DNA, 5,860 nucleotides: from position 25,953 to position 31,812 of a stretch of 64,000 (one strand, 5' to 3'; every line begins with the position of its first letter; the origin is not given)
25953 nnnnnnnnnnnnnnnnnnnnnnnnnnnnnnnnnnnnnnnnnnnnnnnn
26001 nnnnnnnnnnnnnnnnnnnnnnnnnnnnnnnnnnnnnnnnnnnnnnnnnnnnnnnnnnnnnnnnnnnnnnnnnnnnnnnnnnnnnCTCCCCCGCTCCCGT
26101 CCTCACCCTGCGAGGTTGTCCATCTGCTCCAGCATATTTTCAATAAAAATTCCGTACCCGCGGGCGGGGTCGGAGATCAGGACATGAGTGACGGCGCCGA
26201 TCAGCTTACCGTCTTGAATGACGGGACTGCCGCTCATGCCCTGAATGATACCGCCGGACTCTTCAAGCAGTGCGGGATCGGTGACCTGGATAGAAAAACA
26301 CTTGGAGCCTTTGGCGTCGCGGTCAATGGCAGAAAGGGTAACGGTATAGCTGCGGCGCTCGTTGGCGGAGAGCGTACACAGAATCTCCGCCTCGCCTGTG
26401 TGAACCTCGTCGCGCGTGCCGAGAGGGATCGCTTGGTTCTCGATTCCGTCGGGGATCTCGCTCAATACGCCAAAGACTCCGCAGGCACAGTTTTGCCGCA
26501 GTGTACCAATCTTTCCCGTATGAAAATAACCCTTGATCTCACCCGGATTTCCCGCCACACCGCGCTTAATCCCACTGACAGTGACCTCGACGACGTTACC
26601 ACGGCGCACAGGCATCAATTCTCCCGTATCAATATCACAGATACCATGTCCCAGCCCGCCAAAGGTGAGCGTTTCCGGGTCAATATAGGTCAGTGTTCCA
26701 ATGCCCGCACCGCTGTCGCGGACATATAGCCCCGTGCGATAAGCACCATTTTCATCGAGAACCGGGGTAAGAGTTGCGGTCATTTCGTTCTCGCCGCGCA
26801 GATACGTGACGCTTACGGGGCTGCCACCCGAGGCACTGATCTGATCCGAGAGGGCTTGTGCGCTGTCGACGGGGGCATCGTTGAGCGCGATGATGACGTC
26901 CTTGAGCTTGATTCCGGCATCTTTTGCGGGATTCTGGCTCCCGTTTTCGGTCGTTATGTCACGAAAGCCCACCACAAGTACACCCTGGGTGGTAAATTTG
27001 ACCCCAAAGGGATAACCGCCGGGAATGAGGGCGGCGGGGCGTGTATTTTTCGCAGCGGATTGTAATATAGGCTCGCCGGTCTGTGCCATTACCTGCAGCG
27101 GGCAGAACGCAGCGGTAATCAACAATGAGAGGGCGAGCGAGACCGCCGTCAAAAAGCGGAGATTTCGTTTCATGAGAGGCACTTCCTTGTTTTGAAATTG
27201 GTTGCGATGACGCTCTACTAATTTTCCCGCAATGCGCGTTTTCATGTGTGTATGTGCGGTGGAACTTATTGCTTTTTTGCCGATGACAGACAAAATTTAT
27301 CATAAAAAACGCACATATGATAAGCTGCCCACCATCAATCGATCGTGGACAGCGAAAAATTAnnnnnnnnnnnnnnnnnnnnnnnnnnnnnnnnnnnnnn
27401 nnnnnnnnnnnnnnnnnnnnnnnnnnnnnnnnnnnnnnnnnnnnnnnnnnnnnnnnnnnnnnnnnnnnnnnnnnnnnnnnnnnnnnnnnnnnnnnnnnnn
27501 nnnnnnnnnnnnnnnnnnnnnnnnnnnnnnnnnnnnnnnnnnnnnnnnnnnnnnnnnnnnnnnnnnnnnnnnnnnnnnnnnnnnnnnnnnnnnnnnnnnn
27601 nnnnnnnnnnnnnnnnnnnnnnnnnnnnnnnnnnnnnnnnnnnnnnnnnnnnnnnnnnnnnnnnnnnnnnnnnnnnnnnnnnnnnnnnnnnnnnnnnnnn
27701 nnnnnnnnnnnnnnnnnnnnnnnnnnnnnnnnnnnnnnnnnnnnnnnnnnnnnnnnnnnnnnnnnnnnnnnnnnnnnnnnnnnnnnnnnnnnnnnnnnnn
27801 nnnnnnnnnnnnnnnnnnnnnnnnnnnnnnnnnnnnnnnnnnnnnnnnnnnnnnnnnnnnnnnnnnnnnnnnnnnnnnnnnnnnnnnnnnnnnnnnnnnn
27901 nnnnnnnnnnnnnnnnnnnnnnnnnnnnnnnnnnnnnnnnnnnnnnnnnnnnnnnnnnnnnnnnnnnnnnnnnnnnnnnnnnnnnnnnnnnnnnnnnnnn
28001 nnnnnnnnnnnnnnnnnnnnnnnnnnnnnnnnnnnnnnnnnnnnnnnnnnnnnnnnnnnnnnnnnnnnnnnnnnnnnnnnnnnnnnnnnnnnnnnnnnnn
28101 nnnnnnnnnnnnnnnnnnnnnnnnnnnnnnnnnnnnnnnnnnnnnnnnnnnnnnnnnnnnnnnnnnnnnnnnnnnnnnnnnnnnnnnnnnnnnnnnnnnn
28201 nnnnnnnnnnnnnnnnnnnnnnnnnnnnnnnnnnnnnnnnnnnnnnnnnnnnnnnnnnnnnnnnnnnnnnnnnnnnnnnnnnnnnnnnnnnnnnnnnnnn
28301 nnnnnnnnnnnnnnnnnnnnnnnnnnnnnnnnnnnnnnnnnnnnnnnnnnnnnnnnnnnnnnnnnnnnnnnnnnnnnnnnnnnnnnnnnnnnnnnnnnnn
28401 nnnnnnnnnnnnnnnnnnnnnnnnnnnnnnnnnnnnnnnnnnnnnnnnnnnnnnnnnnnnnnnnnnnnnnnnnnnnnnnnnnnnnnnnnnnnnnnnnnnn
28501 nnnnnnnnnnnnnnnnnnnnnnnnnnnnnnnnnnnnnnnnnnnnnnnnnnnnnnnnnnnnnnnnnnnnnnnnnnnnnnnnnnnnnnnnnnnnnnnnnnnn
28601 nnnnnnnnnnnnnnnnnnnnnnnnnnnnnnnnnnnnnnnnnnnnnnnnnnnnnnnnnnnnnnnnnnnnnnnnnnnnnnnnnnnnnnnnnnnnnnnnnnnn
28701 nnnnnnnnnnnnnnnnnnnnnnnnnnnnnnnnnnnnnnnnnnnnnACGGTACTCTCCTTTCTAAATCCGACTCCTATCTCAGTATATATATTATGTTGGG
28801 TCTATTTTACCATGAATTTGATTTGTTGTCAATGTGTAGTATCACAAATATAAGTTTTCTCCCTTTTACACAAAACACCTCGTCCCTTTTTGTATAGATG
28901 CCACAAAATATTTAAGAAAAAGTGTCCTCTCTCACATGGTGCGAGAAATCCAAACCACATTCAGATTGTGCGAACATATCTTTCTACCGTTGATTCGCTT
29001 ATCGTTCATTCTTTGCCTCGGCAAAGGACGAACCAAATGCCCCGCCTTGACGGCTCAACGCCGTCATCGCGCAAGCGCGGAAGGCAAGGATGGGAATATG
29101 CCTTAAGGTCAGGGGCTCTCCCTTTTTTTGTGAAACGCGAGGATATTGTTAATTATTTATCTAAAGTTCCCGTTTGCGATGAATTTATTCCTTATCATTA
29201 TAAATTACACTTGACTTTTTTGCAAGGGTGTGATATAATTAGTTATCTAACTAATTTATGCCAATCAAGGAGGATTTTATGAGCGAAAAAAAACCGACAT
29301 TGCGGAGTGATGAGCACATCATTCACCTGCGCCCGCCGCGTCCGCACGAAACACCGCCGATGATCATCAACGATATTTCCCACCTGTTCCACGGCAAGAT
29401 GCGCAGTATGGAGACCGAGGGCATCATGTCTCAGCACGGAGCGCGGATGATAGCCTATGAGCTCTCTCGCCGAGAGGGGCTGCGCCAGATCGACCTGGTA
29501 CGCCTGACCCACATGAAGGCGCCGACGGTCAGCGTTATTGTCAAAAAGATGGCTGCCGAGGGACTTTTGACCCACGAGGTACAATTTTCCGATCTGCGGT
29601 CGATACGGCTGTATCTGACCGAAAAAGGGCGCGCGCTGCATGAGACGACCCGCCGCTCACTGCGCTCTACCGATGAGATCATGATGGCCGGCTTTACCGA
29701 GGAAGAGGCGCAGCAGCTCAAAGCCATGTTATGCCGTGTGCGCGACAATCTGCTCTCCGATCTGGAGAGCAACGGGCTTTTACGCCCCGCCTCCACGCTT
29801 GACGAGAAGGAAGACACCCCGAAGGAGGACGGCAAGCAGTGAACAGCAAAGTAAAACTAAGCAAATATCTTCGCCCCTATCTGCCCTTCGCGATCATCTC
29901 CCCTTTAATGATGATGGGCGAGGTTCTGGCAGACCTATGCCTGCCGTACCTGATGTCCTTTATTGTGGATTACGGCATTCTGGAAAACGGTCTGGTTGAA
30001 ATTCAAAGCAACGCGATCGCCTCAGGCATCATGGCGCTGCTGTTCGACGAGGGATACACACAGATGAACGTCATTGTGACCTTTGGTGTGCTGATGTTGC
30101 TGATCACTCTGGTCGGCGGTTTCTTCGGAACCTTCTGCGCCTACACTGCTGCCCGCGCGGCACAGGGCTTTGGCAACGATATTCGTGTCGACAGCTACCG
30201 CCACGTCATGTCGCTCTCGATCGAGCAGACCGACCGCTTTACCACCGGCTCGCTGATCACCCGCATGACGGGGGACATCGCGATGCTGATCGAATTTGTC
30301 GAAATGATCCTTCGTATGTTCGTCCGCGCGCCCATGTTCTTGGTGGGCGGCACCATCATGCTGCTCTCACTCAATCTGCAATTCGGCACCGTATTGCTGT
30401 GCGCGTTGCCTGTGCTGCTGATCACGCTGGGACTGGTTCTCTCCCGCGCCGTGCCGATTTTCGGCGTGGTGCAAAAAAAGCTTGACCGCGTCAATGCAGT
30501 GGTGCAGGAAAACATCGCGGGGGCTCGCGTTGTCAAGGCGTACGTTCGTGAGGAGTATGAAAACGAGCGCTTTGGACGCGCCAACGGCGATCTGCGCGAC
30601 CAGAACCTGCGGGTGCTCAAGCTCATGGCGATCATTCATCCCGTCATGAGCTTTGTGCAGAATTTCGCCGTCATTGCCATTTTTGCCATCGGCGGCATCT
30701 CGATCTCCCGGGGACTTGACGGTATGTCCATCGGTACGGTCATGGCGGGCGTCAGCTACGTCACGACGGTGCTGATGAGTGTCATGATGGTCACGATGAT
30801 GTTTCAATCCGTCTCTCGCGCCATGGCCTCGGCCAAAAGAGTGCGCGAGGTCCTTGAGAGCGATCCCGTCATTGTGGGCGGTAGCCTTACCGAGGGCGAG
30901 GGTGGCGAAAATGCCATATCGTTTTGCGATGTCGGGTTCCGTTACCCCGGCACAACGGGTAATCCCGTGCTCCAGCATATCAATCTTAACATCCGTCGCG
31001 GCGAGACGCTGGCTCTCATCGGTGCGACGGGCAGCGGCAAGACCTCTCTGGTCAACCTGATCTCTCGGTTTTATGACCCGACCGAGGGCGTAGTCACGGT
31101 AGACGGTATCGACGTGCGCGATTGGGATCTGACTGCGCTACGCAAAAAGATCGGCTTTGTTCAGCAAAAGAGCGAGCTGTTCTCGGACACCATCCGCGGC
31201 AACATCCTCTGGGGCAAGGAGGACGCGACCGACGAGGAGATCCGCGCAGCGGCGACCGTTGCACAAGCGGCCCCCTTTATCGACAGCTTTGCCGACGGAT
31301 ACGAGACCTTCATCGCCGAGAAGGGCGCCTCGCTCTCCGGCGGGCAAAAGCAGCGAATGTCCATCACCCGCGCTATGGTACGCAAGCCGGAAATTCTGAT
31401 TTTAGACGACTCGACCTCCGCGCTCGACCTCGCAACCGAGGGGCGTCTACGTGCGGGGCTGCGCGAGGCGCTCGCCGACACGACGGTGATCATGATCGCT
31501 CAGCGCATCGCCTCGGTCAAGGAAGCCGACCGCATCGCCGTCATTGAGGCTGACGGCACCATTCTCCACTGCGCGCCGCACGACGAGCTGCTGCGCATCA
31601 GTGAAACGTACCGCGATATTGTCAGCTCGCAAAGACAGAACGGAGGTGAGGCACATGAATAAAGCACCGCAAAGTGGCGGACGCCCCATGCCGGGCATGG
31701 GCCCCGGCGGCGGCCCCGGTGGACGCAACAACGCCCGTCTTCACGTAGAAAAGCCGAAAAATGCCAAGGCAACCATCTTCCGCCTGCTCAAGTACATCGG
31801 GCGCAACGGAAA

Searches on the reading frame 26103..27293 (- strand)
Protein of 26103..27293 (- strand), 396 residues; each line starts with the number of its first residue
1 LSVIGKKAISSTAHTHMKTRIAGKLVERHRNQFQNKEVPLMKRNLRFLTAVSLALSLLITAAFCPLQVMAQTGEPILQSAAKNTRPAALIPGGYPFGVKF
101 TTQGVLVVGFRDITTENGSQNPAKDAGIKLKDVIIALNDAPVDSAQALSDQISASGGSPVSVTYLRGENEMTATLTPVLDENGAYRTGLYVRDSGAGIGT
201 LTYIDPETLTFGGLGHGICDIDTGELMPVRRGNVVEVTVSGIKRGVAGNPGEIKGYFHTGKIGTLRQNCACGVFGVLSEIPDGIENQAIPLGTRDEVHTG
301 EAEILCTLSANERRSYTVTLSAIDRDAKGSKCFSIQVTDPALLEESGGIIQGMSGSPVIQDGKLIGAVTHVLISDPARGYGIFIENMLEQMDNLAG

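Call 24: search_protein_families(library=pfam, proteins=[window:26103-27293:-])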
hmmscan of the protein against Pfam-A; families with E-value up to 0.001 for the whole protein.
window:26103-27293:- (396 aa): 3 families
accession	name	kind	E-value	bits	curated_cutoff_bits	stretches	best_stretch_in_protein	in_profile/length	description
PF05580.18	Peptidase_S55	-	2.7e-78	263.2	25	1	184-388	2-210/210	SpoIVB peptidase S55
PF13180.12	PDZ_2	-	6.4e-09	36.4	27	1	119-175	21-78/80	PDZ domain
PF17820.7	PDZ_6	-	0.00029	21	27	1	122-166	10-54/54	PDZ domain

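Call 62: find_homologous_proteins(query=window:26103-27293:-, max_evalue=1e-60)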
Query window:26103-27293:- (396 aa): 7288 proteins with E <= 1e-60 among 8000 candidates; the best 120 are listed.
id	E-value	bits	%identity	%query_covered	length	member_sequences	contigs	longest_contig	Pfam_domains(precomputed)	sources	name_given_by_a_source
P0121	7.4e-231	784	100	90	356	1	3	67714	PF13180.13,PF05580.19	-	-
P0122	4.8e-172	590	70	94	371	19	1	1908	PF17820.8,PF13180.13,PF05580.19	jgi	jgi:stage IV sporulation protein B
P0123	4.0e-164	564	74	84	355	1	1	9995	PF17820.8,PF13180.13,PF05580.19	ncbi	-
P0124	2.2e-162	558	72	88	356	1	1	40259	PF13180.13,PF05580.19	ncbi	-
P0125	4.5e-161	554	71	89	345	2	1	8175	PF17820.8,PF13180.13,PF05580.19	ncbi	-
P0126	7.1e-158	543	70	90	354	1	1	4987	PF17820.8,PF13180.13,PF05580.19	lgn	-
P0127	5.6e-156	537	69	88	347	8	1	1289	PF17820.8,PF13180.13,PF05580.19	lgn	-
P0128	1.4e-155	536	71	88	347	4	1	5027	PF13180.13,PF05580.19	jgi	-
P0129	1.9e-155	535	75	80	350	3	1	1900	PF14685.15,PF17820.8,PF00595.30,PF13180.13,PF05580.19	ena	-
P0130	1.9e-154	532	69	88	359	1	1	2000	PF17820.8,PF13180.13,PF05580.19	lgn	-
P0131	1.5e-153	529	70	84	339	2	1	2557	PF17820.8,PF13180.13,PF05580.19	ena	-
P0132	4.1e-152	525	67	88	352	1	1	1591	PF17820.8,PF13180.13,PF05580.19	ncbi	-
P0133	1.9e-150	519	69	88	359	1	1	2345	PF17820.8,PF13180.13,PF05580.19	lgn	-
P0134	3.4e-137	475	67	79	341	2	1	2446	PF13180.13,PF05580.19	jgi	jgi:stage IV sporulation protein B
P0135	1.8e-135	470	62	89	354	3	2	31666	PF13180.13,PF05580.19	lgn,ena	-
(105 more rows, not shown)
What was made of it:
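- The nearest available genomes are other species (SpoIVB about 72% identical, call 62).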

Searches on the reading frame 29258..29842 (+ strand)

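Call 90: search_protein_families(library=pfam, max_evalue=0.000001, proteins=[window:29258-29842:+])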
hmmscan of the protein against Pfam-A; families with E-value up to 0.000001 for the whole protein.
window:29258-29842:+ (194 aa): 1 family
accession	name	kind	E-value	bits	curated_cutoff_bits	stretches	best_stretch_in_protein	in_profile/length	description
PF12802.13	MarR_2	-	4.9e-07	30.3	27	0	65-107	10-53/61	MarR family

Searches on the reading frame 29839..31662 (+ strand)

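Call 91: search_protein_families(library=pfam, max_evalue=0.000001, proteins=[window:29839-31662:+])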
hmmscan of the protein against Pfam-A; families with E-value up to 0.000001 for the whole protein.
window:29839-31662:+ (607 aa): 2 families
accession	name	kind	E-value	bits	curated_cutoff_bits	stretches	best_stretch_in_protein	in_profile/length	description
PF00664.28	ABC_membrane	-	2.6e-36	126.2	28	1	51-315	12-274/274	ABC transporter transmembrane region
PF00005.33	ABC_tran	-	1.2e-32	113.8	25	1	378-527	1-137/137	ABC transporter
